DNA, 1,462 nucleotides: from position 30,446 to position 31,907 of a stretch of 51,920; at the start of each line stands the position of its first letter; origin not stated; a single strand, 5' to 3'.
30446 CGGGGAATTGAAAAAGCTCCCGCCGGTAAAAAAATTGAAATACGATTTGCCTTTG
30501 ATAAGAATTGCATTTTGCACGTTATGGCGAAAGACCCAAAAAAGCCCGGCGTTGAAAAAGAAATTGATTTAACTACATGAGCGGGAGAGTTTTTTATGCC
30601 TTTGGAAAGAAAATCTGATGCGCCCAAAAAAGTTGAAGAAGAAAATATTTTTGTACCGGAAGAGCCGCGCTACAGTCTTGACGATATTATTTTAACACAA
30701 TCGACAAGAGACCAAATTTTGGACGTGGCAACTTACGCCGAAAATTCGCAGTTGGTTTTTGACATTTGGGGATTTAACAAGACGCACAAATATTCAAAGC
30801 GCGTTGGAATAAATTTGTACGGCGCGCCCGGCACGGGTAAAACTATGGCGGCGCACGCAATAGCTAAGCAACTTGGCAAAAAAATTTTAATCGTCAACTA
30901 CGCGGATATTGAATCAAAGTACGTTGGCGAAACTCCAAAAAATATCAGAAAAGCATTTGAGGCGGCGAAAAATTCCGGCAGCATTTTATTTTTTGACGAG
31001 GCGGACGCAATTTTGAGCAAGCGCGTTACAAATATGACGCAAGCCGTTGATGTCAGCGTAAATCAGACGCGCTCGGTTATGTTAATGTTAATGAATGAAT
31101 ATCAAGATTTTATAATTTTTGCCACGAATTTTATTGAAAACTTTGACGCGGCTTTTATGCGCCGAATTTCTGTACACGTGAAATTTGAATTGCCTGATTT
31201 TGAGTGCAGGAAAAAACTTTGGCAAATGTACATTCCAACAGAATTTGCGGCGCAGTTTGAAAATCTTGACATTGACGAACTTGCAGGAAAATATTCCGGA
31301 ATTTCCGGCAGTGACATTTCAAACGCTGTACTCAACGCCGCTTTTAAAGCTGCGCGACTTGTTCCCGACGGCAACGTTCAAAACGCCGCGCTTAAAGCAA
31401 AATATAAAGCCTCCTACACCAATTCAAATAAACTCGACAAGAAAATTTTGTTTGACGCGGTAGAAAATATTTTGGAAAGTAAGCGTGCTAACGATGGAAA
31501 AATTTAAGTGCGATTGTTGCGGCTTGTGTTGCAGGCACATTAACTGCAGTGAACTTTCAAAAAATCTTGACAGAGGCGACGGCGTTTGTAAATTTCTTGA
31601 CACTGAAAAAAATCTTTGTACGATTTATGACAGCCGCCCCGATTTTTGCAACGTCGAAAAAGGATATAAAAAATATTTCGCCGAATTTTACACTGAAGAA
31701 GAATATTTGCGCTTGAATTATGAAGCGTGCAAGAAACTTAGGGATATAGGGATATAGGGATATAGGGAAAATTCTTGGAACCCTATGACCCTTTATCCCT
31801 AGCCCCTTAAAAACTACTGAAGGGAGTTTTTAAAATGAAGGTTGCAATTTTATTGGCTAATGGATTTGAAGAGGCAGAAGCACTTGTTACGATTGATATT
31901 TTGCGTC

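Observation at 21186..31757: Nine-gene operon of four divergent lidless Hsp70 paralogues, each followed by a partner gene, ending in an AAA+ ATPase: candidate undescribed Hsp70-centred system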

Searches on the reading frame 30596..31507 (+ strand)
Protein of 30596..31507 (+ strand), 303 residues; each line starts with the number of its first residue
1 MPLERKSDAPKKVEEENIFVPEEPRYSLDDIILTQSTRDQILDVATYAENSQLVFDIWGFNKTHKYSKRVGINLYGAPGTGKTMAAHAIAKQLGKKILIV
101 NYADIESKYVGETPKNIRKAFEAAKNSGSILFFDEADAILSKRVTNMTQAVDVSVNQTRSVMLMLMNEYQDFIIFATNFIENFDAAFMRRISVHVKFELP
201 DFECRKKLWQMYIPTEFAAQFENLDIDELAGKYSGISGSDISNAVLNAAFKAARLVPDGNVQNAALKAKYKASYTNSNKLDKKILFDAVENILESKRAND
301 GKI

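Call 4: search_protein_families(library=pfam, proteins=[window:30596-31507:+], max_evalue=0.01)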
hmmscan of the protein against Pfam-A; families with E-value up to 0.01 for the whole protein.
window:30596-31507:+ (303 aa): 13 families
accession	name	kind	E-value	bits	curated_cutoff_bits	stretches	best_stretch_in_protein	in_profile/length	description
PF00004.35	AAA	-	2.8e-30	105.9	21.2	1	74-198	3-130/131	ATPase family associated with various cellular activities (AAA)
PF13173.12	AAA_14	-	1.6e-05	25.3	27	1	74-139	7-74/129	AAA domain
PF17862.7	AAA_lid_3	-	3.1e-05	23.9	27.2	1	223-254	1-32/45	AAA+ lid domain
PF09587.15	PGA_cap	-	0.00028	20.9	27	1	38-153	74-191/255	Bacterial capsule synthesis protein PGA_cap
PF12774.13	AAA_6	-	0.00028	20.4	25.2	1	66-150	29-107/327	Hydrolytic ATP binding site of dynein motor region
PF13401.12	AAA_22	-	0.00057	20.7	27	1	74-123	10-56/130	AAA domain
PF07728.20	AAA_5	-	0.00084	19.8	22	1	74-144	4-83/139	AAA domain (dynein-related subfamily)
PF00910.28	RNA_helicase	-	0.0014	19.5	21.5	1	73-107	2-33/105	RNA helicase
PF20720.3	nSTAND3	-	0.0019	18.3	27.2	1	74-135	22-73/155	Novel STAND NTPase 3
PF13671.12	AAA_33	-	0.0027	18.4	27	1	74-206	4-108/143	AAA domain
PF06068.19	TIP49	-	0.0046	16.6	23.8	1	64-104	46-85/347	TIP49 P-loop domain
PF05496.18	RuvB_N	-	0.0052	17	27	1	72-138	36-95/159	Holliday junction DNA helicase RuvB P-loop domain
PF13191.12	AAA_16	-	0.0073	17.3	32.6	0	71-100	26-55/167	AAA ATPase domain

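Call 5: search_protein_families(library=padloc, proteins=[window:30596-31507:+], max_evalue=0.01)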
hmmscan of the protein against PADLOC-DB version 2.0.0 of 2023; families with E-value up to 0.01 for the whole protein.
window:30596-31507:+ (303 aa): 11 families
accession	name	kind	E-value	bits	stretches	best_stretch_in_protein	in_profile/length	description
PDLC02196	IetA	-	8.8e-36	122.1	1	24-276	84-324/374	-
PDLC04232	IetA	-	1e-29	102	1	10-262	64-306/330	-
PDLC02195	IetA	-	6.4e-26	89.6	1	22-288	85-352/395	-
PDLC04231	IetA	-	4.7e-20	70.5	1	25-201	80-248/262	-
PDLC00915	TRIP13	-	2.4e-14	51.4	1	72-277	66-295/302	TRIP13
PDLC00914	TRIP13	-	3.1e-14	51.1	1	74-270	76-289/302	TRIP13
PDLC02372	Nhi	-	4.5e-06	23.6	1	72-152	202-288/470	-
PDLC02350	AbiO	-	5e-06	23.5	1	72-152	195-282/468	AbiO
PDLC04789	PDC-S01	-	0.0011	16.1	1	66-168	14-117/375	-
PDLC03838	DolB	-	0.0017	15.7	1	64-98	161-195/375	-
PDLC04140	mad8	-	0.0019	15.8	1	74-141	32-86/314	mads_8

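Call 6: search_protein_families(library=ncbifam, proteins=[window:30596-31507:+], max_evalue=0.01)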
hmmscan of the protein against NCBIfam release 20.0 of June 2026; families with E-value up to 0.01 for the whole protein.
window:30596-31507:+ (303 aa): 30 families (the best 25 are shown)
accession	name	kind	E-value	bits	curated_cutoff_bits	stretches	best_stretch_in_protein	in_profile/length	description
NF042959.1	IteA_antiphage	equivalog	1.3e-34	120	510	1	9-281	62-332/367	anti-phage ATPase IteA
NF041006.2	cell_div_CdvC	equivalog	1.3e-32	113.2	650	1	8-254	82-324/370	cell division protein CdvC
TIGR01243.1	CDC48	subfamily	6.7e-29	100.7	802.65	1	71-265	214-410/733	CDC48 family AAA ATPase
NF003069.1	PRK03992.1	subfamily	7.1e-29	101.1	500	1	71-255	167-355/379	proteasome-activating nucleotidase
TIGR01242.2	TIGR01242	subfamily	1.2e-26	93.6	500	1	71-255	150-338/362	proteasome-activating nucleotidase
TIGR01241.2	FtsH_fam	equivalog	3.1e-25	89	600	1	38-256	158-386/598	ATP-dependent zinc metalloprotease FtsH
NF047747.1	PrtsmActNtasePan2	equivalog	3.9e-23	82.4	700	1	70-254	186-374/397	proteasome-activating nucleotidase Pan2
NF047748.1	PrtsmActNtasePan1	equivalog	5.3e-23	81.7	750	1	68-254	181-371/405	proteasome-activating nucleotidase Pan1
TIGR03689.1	pup_AAA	equivalog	1.6e-17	63.4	504.75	1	12-219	165-384/512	proteasome ATPase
NF008004.0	PRK10733.1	equivalog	6.3e-17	60.8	1008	1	70-254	186-374/644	ATP-dependent zinc metalloprotease FtsH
NF003745.1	PRK05342.1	equivalog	1.8e-10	40.2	359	1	11-166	52-212/418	ATP-dependent Clp protease ATP-binding subunit ClpX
NF003229.0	PRK04195.1-5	equivalog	4.3e-10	38.9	280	1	39-172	27-148/413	replication factor C large subunit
TIGR00382.1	clpX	equivalog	5.8e-10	38.7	370.75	1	9-166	57-220/414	ATP-dependent protease ATP-binding subunit ClpX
NF003228.0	PRK04195.1-4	equivalog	4.3e-09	35.7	456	1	70-172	38-143/502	replication factor C large subunit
TIGR03922.1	T7SS_EccA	equivalog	2.6e-08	32.9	466.65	1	74-185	317-430/557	type VII secretion AAA-ATPase EccA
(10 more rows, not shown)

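Call 42: find_homologous_proteins(query=window:30596-31504:+, max_evalue=1e-20)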
Query window:30596-31504:+ (303 aa): 4924 proteins with E <= 1e-20 among 6499 candidates; the best 120 are listed.
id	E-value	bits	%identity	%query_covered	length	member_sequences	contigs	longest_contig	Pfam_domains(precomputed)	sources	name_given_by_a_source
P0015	6.3e-187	638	96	100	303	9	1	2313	PF13173.13,PF00004.36,PF17862.8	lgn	-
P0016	2.5e-186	636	95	100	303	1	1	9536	PF13173.13,PF00004.36,PF17862.8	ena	-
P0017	7.2e-182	621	93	99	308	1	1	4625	PF13173.13,PF00004.36,PF17862.8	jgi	-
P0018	3.2e-181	619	93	99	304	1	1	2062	PF13173.13,PF00004.36,PF17862.8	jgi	-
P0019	3.1e-180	616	92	100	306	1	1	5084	PF13173.13,PF00004.36,PF17862.8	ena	-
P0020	4.2e-180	615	91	100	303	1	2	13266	PF13173.13,PF00004.36,PF17862.8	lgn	-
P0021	2.6e-179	613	92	100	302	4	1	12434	PF13173.13,PF00004.36,PF17862.8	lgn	-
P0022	4.2e-178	609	92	99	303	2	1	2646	PF13173.13,PF00004.36,PF17862.8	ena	-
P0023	7.7e-178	608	91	100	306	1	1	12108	PF13173.13,PF00004.36,PF17862.8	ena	-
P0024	7.7e-178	608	91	100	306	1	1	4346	PF13173.13,PF00004.36,PF17862.8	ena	-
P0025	1.3e-177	607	91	100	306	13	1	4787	PF13173.13,PF00004.36,PF17862.8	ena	-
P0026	1.4e-177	607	92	99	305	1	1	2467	PF13173.13,PF00004.36,PF17862.8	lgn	-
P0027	4.1e-177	605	90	100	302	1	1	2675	PF13173.13,PF00004.36,PF17862.8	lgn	-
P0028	7.2e-177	605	90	100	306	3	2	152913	PF13173.13,PF00004.36,PF17862.8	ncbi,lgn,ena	-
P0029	1.5e-176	604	90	100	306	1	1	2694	PF13173.13,PF00004.36,PF17862.8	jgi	jgi:SpoVK/Ycf46/Vps4 family AAA+-type ATPase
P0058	1.5e-132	459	73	100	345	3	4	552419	PF13173.13,PF00004.36,PF17862.8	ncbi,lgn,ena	-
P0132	3.0e-129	448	72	99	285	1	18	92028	PF13173.13,PF00004.36,PF17862.8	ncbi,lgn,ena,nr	ncbi:MAG: 26S protease regulatory subunit [Selenomonadaceae bacterium]|nr:26S protease regulatory su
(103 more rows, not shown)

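Call 43: find_encoding_contigs(protein=P0028, flank=10000, max_places=2)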
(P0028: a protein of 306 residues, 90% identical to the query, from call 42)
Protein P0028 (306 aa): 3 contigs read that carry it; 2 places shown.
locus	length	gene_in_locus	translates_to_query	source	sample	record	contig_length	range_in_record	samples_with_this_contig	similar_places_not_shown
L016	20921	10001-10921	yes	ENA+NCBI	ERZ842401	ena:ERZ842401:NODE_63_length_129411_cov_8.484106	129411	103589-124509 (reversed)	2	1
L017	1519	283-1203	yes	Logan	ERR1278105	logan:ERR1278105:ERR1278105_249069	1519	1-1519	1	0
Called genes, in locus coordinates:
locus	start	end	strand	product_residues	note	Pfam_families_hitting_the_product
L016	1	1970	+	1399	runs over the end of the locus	PF00480:ROK (faint), PF01548:DEDD_Tnp_IS110 (faint), PF01869:BcrAD_BadFG, PF09989:DUF2229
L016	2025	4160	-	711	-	PF00035:dsrm, PF14622:Ribonucleas_3_3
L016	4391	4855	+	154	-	-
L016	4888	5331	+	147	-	-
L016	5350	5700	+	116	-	-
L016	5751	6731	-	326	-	PF10112:Halogen_Hydrol, PF05154:TM2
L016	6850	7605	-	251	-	PF02811:PHP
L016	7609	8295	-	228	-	PF00834:Ribul_P_3_epim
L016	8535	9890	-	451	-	PF00083:Sugar_tr, PF07690:MFS_1, PF06779:MFS_4 (weak), PF07690:MFS_1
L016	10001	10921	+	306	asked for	PF00004:AAA, PF13173:AAA_14 (faint), PF17862:AAA_lid_3 (weak)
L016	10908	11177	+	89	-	PF03692:CxxCxxCC (faint)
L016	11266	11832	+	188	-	PF01965:DJ-1_PfpI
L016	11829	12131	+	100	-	-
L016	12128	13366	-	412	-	PF02734:Dak2, PF21645:FakA-like_M, PF13684:FakA-like_C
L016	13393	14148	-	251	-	PF00072:Response_reg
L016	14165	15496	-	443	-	PF01551:Peptidase_M23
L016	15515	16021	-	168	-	PF14584:DUF4446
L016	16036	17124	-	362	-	PF02195:ParB_N, PF17762:HTH_ParB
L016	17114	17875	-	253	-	PF00142:Fer4_NifH, PF01656:CbiA, PF02374:ArsA_ATPase (faint), PF06564:CBP_BcsQ, PF09140:MipZ, PF10609:ParA, PF13614:AAA_31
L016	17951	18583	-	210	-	PF06971:Put_DNA-bind_N, PF02629:CoA_binding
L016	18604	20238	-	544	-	PF04932:Wzy_C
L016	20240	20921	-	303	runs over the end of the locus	PF04393:DUF535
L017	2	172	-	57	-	?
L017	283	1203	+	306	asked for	PF00004:AAA, PF13173:AAA_14 (faint), PF17862:AAA_lid_3 (weak)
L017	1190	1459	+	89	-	PF03692:CxxCxxCC (faint)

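Call 44: find_encoding_contigs(protein=P0058, flank=10000, max_places=2)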
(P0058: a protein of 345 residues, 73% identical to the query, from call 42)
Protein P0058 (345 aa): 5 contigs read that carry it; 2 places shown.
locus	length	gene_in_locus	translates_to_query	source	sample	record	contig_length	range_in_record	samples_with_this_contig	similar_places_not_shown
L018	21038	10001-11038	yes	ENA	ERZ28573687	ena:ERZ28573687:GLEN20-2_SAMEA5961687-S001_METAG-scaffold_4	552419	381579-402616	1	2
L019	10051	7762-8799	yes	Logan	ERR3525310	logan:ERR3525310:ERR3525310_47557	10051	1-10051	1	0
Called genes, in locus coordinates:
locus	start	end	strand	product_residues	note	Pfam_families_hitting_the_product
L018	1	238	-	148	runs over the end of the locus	PF01339:CheB_methylest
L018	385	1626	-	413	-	PF27675:YCF81_N, PF01850:PIN (weak)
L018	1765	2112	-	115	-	PF01050:MannoseP_isomer, PF07883:Cupin_2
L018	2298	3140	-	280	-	PF01370:Epimerase, PF04321:RmlD_sub_bind, PF02719:Polysacc_synt_2, PF01073:3Beta_HSD (weak), PF07993:NAD_binding_4 (weak), PF16363:GDP_Man_Dehyd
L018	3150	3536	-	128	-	-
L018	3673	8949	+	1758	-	PF13401:AAA_22 (faint)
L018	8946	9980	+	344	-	-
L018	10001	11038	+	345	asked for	PF00004:AAA, PF13173:AAA_14 (faint), PF17862:AAA_lid_3 (weak)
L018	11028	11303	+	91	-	PF03692:CxxCxxCC (weak)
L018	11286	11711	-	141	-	PF12844:HTH_19 (faint), PF13560:HTH_31 (weak), PF01381:HTH_3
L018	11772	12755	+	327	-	PF00069:Pkinase, PF06293:Kdo (weak), PF07714:PK_Tyr_Ser-Thr, PF01636:APH (faint), PF03109:ABC1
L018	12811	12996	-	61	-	PF05534:HicB (weak)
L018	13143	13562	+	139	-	PF06803:DUF1232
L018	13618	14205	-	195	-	-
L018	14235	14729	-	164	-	PF07538:ChW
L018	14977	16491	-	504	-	PF00251:Glyco_hydro_32N, PF08244:Glyco_hydro_32C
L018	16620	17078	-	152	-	PF10722:YbjN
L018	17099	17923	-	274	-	PF02463:SMC_N, PF00005:ABC_tran, PF13304:AAA_21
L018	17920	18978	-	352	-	PF13524:Glyco_trans_1_2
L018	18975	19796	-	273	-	PF13175:AAA_15 (faint), PF00005:ABC_tran, PF02463:SMC_N, PF13304:AAA_21 (weak)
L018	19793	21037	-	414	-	PF05201:GlutR_N, PF01488:Shikimate_DH, PF00745:GlutR_dimer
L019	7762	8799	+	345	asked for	PF00004:AAA, PF13173:AAA_14 (faint), PF17862:AAA_lid_3 (weak)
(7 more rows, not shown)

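Call 45: find_encoding_contigs(protein=P0132, flank=10000, max_places=2)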
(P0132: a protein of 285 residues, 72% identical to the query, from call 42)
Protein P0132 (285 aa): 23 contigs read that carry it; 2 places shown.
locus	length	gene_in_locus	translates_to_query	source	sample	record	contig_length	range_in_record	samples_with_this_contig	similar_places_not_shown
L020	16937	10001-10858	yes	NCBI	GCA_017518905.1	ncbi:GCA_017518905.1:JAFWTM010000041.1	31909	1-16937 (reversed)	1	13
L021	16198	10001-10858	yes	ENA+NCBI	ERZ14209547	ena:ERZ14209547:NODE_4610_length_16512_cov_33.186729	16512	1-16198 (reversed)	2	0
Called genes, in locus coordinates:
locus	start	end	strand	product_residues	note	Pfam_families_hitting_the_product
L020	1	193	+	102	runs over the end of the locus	PF14076:DUF4258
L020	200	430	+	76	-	-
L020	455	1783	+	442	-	PF13353:Fer4_12, PF04055:Radical_SAM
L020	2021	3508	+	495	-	PF00171:Aldedh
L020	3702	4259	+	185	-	PF01541:GIY-YIG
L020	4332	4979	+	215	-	PF22397:NADAR-DarT1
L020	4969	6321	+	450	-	PF06738:ThrE, PF12821:ThrE_2 (weak), PF06738:ThrE (weak), PF12821:ThrE_2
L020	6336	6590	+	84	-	-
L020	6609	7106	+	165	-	-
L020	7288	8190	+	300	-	PF02129:Peptidase_S15, PF00561:Abhydrolase_1, PF01738:DLH (weak), PF12146:Hydrolase_4, PF12697:Abhydrolase_6 (weak), PF00326:Peptidase_S9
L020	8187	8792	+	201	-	PF01195:Pept_tRNA_hydro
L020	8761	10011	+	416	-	PF04055:Radical_SAM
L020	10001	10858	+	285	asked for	PF13173:AAA_14 (faint), PF00004:AAA, PF17862:AAA_lid_3 (weak)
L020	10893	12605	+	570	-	PF00587:tRNA-synt_2b, PF04073:tRNA_edit, PF03129:HGTP_anticodon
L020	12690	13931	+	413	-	-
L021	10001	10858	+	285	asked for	PF13173:AAA_14 (faint), PF00004:AAA, PF17862:AAA_lid_3 (weak)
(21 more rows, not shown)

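Call 54: search_protein_families(library=pfam, proteins=[L018:3673-8946:+, L018:8946-9977:+], max_evalue=0.01)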
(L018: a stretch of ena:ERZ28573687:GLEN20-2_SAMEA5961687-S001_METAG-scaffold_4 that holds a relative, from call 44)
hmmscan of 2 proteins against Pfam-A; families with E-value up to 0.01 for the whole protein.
L018:3673-8946:+ (1758 aa): 5 families
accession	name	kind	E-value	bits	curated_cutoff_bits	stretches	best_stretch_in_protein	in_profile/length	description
PF13401.12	AAA_22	-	3.3e-06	27.9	27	1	1405-1537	6-125/130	AAA domain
PF13191.12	AAA_16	-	4.4e-05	24.5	32.6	1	1390-1514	2-152/167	AAA ATPase domain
PF13173.12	AAA_14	-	0.0011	19.4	27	1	1406-1469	4-73/129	AAA domain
PF01637.24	ATPase_2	-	0.0011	19.2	33.2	1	1390-1444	1-59/225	ATPase domain predominantly from Archaea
PF00004.35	AAA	-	0.002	19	21.2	0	1408-1527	2-95/131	ATPase family associated with various cellular activities (AAA)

L018:8946-9977:+ (344 aa): 0 families

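Call 55: find_related_loci(query=window:30596-31504:+, collection=metagenome_contigs, flank=10000)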
Query window:30596-31504:+ (303 aa) in metagenome_contigs; peptide patterns used: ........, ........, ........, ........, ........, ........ (x = any residue, [..] = any of these).
600 stretches matched a pattern (row limit reached: there are more); 503 encode a relative of the query (tblastn E <= 1e-3); the best 80 are kept; 80 distinct loci.
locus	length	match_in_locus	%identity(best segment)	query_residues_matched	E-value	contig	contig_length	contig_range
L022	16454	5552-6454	93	1-301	0e+0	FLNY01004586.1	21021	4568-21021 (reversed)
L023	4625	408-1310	93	1-301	0e+0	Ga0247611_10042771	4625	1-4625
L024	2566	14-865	72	1-302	2e-149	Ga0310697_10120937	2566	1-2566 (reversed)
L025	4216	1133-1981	72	1-301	9e-145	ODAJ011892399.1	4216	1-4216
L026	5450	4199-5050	72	1-302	3e-142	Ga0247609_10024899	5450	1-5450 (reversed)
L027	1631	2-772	76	21-300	8e-152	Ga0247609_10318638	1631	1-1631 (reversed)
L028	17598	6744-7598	70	1-303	1e-138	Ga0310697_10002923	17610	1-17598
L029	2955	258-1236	70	1-303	3e-144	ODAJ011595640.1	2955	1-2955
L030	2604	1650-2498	69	1-302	4e-145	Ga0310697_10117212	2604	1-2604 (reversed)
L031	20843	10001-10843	70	1-299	1e-137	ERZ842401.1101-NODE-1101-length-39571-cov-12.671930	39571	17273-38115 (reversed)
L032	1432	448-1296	71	1-301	8e-150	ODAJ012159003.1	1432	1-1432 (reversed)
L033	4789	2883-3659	71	18-299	5e-138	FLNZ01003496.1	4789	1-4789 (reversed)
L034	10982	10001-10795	71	12-299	2e-135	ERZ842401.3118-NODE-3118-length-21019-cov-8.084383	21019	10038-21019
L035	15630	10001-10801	67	11-300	5e-128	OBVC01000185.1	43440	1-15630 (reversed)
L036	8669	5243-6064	65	10-302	5e-128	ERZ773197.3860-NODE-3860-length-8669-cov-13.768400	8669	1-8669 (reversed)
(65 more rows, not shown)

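Call 68: search_protein_families(library=padloc, proteins=[L018:3673-8946:+, L018:8946-9977:+], max_evalue=0.001)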
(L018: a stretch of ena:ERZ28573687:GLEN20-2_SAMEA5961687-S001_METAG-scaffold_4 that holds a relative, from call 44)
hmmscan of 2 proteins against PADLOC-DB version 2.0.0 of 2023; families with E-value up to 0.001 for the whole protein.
L018:3673-8946:+ (1758 aa): 0 families

L018:8946-9977:+ (344 aa): 0 families

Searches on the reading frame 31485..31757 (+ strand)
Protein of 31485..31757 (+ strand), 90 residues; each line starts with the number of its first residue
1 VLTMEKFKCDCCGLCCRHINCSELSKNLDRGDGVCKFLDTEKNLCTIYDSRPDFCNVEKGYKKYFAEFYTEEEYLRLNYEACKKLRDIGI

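Call 4: search_protein_families(library=pfam, proteins=[window:31485-31757:+], max_evalue=0.01)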
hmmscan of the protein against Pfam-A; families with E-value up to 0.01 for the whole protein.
window:31485-31757:+ (90 aa): 1 family
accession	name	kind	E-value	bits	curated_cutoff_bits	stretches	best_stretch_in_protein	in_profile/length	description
PF03692.20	CxxCxxCC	-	2.5e-05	25.3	23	1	8-61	1-72/85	Putative zinc- or iron-chelating domain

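Call 5: search_protein_families(library=padloc, proteins=[window:31485-31757:+], max_evalue=0.01)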
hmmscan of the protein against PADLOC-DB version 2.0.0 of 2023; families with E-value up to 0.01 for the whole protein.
window:31485-31757:+ (90 aa): 0 families

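Call 6: search_protein_families(library=ncbifam, proteins=[window:31485-31757:+], max_evalue=0.01)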
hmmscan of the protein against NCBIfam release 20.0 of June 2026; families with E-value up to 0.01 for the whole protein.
window:31485-31757:+ (90 aa): 1 family
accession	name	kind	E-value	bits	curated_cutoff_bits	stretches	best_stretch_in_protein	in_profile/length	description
NF003507.0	PRK05170.2-5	equivalog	0.00051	20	170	1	9-54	24-69/146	YcgN family cysteine cluster protein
